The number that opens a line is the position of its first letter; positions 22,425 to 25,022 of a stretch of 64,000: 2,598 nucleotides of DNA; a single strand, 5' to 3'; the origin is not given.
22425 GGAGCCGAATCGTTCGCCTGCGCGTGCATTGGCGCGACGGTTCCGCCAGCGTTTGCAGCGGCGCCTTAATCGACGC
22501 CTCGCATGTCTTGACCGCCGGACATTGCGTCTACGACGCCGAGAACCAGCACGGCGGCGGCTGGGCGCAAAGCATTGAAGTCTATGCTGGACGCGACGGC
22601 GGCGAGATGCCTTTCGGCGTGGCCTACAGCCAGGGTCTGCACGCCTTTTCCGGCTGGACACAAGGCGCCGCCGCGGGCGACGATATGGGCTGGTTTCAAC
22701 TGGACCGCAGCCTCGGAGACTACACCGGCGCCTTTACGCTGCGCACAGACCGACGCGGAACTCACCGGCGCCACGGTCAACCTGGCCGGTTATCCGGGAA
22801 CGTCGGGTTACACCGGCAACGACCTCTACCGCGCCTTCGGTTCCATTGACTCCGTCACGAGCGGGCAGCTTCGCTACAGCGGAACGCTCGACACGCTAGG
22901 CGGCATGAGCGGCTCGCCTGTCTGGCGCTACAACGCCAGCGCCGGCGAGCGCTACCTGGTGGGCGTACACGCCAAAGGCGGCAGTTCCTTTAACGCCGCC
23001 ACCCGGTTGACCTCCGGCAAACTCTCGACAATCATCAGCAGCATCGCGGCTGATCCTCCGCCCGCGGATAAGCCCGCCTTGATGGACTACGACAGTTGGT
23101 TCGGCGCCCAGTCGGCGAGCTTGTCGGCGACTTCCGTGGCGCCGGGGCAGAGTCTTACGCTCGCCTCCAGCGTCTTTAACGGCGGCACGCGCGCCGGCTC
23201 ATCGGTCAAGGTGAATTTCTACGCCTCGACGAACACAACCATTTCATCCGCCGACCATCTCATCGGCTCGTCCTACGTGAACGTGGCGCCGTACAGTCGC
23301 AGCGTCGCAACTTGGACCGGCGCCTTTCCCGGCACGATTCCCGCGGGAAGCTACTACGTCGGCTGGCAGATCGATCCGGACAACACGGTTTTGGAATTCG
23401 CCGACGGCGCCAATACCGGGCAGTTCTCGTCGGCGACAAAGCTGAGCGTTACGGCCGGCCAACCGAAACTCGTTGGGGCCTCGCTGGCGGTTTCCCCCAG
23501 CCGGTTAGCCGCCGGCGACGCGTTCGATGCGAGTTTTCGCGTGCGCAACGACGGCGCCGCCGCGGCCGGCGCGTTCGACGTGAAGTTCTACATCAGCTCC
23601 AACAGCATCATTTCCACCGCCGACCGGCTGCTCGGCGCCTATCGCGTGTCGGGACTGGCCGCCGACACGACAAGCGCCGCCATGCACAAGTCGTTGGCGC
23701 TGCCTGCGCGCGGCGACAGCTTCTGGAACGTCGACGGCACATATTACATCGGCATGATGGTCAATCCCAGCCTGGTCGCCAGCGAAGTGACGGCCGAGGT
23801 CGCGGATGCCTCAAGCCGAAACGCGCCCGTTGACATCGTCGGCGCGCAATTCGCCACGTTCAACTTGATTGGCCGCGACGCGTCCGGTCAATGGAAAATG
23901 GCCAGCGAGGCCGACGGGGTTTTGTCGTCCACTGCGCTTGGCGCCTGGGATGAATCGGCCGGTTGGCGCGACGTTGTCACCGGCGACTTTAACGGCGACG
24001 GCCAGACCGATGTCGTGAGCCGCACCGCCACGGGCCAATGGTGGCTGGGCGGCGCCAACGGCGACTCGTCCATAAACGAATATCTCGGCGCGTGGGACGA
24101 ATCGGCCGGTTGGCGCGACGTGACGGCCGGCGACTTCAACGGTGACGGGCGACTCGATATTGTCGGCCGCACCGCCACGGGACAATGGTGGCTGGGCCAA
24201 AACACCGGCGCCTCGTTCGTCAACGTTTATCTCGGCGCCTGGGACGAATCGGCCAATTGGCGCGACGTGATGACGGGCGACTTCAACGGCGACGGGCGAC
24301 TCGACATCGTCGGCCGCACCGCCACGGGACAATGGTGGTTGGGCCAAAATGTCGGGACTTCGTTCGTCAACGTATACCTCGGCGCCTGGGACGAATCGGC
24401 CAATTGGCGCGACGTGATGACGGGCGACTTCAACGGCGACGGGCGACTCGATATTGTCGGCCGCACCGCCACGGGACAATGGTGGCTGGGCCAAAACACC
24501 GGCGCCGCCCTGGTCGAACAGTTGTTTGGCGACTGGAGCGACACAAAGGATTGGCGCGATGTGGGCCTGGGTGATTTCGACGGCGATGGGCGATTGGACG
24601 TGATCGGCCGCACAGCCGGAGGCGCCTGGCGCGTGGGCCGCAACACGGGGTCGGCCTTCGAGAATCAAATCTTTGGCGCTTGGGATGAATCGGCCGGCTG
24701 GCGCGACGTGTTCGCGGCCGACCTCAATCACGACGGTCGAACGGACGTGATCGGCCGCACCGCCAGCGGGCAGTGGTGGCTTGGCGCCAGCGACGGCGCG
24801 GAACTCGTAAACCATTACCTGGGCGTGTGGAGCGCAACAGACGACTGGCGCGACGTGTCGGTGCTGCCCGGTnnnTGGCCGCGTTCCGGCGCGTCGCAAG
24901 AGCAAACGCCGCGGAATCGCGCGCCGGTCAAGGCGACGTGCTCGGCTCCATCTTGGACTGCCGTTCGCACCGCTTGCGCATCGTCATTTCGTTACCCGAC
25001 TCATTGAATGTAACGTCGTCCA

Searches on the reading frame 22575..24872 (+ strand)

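Call 80: search_protein_families(library=pfam, proteins=[window:22575-24872:+], max_evalue=0.001)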
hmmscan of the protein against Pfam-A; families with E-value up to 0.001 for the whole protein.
window:22575-24872:+ (766 aa): 3 families
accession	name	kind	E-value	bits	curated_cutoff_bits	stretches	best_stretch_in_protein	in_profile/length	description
PF13517.12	FG-GAP_3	-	3.4e-30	104.8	26.9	5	569-628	1-60/61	FG-GAP-like repeat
PF01839.29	FG-GAP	-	9.3e-25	86.5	22.1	3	513-546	2-33/37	FG-GAP repeat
PF07705.17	CARDB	-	1.7e-13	51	22.7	2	303-368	7-64/101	CARDB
